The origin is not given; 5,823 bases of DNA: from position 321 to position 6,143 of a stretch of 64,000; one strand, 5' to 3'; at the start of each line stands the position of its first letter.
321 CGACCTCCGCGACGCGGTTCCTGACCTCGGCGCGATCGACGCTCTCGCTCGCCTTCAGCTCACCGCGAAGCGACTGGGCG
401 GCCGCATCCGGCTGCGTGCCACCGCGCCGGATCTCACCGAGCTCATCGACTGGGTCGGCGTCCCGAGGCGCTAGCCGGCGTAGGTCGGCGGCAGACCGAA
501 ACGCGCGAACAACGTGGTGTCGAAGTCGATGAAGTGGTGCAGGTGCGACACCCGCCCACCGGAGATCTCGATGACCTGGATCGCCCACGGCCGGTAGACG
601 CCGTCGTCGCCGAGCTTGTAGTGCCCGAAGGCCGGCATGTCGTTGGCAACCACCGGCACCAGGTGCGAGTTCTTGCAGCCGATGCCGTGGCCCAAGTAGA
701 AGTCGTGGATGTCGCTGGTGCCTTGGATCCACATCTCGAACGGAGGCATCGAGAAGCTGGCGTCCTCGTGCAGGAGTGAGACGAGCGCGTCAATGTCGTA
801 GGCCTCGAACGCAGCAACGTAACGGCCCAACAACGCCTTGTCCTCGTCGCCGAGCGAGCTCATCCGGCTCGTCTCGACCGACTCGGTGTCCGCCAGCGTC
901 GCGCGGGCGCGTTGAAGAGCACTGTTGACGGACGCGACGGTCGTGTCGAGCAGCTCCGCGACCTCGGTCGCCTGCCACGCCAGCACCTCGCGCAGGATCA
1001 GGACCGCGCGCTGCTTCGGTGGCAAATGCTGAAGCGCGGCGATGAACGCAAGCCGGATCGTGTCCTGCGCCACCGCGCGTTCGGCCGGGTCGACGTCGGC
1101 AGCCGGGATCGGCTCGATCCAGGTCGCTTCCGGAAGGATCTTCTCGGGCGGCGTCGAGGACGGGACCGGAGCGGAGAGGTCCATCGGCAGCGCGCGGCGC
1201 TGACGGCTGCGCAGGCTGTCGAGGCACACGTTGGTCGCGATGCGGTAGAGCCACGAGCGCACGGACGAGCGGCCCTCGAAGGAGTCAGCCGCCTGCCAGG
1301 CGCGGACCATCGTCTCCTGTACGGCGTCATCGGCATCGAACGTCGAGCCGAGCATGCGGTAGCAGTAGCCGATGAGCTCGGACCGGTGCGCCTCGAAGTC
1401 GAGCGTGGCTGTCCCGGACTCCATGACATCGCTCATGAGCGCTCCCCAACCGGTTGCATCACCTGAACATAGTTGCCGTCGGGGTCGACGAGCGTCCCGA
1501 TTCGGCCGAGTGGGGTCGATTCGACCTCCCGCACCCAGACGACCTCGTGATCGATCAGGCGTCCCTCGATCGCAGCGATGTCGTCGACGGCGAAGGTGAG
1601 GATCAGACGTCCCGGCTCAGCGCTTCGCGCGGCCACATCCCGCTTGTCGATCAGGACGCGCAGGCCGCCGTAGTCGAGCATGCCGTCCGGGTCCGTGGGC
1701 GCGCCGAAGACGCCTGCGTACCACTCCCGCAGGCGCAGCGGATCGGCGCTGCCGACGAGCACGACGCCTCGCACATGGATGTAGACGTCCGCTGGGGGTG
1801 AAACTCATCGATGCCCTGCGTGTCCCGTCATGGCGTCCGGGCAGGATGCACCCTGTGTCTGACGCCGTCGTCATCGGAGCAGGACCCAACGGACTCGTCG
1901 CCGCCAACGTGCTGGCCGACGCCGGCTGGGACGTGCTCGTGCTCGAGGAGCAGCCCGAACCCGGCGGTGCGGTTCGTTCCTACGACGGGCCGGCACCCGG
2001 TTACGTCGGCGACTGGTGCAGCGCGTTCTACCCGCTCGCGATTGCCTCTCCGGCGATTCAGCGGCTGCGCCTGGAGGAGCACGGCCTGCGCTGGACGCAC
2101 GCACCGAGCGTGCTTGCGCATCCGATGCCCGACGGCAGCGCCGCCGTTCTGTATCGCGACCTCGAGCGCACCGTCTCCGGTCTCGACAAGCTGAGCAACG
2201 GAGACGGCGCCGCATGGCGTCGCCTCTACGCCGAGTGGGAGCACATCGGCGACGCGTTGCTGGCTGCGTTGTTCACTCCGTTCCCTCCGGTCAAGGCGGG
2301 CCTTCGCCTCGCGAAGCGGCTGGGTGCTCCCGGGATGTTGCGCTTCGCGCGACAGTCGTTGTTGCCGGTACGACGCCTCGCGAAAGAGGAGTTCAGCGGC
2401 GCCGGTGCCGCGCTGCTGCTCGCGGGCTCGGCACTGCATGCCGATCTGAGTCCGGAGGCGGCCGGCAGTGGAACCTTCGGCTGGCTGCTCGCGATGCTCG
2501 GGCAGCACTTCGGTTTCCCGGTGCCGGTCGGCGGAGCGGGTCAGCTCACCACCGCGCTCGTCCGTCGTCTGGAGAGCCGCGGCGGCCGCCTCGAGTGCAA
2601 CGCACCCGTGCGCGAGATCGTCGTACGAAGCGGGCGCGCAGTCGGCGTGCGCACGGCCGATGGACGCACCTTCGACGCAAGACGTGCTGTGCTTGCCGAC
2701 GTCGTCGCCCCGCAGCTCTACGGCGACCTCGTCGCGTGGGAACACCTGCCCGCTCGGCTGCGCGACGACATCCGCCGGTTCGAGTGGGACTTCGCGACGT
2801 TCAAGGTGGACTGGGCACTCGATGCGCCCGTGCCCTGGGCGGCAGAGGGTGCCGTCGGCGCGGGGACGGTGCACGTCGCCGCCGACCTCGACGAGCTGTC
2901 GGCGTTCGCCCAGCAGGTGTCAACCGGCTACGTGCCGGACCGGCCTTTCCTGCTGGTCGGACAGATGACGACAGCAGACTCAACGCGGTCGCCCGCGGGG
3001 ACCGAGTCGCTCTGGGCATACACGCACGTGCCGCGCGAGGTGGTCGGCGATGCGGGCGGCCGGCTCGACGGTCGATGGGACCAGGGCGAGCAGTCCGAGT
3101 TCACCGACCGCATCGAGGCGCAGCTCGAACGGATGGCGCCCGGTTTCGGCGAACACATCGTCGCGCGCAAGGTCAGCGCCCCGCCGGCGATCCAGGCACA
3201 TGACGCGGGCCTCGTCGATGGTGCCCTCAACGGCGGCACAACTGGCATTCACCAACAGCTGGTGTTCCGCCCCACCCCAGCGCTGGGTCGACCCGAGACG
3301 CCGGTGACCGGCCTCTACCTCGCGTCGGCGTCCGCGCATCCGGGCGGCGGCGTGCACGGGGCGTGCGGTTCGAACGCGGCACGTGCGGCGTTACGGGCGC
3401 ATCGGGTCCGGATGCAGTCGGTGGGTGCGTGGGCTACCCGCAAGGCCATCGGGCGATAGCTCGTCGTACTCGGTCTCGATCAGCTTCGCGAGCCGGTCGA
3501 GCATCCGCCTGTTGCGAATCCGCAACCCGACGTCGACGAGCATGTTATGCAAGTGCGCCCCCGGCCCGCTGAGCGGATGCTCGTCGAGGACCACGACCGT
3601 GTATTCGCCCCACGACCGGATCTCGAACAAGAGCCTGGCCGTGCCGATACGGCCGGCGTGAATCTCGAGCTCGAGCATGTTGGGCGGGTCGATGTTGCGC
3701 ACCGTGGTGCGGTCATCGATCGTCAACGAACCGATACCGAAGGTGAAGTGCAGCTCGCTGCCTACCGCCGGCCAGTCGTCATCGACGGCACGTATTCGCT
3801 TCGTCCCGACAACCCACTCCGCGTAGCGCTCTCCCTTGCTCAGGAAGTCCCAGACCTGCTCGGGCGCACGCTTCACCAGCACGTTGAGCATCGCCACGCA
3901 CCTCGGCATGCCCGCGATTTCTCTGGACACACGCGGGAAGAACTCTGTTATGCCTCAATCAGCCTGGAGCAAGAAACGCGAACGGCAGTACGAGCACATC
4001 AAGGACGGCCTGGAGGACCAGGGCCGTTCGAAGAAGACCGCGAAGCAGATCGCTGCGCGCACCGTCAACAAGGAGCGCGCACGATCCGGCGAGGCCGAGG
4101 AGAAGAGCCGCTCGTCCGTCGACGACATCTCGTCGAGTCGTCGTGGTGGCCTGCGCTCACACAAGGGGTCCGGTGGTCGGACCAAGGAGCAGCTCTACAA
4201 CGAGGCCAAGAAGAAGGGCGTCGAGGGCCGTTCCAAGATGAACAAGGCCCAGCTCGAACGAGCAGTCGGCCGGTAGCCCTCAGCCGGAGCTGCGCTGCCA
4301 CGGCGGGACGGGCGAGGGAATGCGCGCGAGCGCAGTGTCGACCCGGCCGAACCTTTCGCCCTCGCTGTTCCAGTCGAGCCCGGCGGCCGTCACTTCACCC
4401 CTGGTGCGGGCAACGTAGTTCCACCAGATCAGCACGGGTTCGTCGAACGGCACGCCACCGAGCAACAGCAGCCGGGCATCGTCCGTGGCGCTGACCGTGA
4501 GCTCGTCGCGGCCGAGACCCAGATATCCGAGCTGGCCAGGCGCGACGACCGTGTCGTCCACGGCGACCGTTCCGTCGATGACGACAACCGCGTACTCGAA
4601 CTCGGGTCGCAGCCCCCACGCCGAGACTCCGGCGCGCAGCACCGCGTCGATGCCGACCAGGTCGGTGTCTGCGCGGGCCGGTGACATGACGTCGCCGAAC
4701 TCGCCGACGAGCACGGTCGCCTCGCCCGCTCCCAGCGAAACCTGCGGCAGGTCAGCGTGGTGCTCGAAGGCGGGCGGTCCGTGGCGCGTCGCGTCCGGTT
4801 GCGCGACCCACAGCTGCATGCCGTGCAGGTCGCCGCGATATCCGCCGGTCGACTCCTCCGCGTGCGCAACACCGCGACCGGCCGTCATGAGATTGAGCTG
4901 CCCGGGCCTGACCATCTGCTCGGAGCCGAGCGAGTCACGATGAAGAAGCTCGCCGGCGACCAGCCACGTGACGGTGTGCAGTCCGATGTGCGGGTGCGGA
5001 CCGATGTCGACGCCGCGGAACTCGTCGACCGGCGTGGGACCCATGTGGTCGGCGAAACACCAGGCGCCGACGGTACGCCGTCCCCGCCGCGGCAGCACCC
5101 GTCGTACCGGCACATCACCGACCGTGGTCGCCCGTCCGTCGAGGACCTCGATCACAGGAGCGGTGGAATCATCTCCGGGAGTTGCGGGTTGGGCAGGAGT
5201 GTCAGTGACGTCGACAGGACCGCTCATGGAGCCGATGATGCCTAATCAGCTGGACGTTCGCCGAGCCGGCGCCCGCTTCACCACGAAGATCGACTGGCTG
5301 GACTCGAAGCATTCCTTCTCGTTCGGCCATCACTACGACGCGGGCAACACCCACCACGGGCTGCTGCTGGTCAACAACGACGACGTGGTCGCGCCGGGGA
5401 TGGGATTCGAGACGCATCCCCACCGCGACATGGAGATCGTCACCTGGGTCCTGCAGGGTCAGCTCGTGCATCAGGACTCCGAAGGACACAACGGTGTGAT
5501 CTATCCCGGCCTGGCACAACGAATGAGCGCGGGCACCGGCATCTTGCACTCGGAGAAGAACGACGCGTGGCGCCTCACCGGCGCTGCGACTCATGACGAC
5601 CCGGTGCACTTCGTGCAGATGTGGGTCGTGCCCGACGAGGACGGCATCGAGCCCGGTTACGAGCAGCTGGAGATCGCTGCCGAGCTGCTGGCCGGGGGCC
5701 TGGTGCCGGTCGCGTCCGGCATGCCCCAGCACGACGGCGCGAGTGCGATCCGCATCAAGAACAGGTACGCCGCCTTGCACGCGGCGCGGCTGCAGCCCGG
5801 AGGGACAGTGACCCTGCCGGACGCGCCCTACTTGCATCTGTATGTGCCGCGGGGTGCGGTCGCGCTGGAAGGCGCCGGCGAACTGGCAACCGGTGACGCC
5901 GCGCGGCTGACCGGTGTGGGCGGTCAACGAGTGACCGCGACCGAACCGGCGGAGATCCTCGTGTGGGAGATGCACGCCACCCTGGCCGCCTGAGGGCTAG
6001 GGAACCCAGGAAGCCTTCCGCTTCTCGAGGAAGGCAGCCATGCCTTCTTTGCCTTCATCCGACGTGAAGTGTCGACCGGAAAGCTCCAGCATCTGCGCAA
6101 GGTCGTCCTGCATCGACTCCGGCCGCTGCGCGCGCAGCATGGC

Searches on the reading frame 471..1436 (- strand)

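Call 60: search_protein_families(library=pfam, proteins=[window:471-1436:-], max_evalue=0.00001)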
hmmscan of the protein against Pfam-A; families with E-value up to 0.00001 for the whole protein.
window:471-1436:- (321 aa): 5 families
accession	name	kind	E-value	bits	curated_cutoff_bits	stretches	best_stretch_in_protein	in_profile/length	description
PF04542.20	Sigma70_r2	-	9.2e-24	83.5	24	1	14-81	2-71/71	Sigma-70 region 2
PF08281.18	Sigma70_r4_2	-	8.4e-15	54.6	25.7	1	129-181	2-54/54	Sigma-70, region 4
PF12680.13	SnoaL_2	-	1e-07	32.9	27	1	205-297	3-100/102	SnoaL-like domain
PF22029.2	PhyR_sigma2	-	2.9e-06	27.7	27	1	28-66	15-53/55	Sigma2 domain of PhyR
PF02136.26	NTF2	-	3.2e-06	28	21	1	200-254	3-56/116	Nuclear transport factor 2 (NTF2) domain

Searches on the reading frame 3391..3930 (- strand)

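Call 60: search_protein_families(library=pfam, proteins=[window:3391-3930:-], max_evalue=0.00001)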
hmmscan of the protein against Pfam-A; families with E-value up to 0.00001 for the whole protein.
window:3391-3930:- (179 aa): 1 family
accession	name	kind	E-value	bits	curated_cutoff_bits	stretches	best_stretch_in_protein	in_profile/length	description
PF10604.15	Polyketide_cyc2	-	1.1e-08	35.9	27.4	1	17-152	8-142/142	Polyketide cyclase / dehydrase and lipid transport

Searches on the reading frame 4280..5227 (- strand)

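Call 60: search_protein_families(library=pfam, proteins=[window:4280-5227:-], max_evalue=0.00001)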
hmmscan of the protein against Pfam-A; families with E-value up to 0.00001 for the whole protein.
window:4280-5227:- (315 aa): 2 families
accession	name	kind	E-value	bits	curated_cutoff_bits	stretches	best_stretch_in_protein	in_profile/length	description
PF02678.22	Pirin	-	5.8e-28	97.5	26.1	1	40-141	3-108/108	Pirin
PF05726.19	Pirin_C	-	9.8e-18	64.9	27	1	206-288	16-99/103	Pirin C-terminal cupin domain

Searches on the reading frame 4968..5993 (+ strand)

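Call 60: search_protein_families(library=pfam, proteins=[window:4968-5993:+], max_evalue=0.00001)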
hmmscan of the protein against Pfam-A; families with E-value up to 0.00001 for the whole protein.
window:4968-5993:+ (341 aa): 1 family
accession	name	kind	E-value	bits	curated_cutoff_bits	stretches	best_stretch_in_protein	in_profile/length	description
PF02678.22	Pirin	-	5e-31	107.3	26.1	1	106-220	9-108/108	Pirin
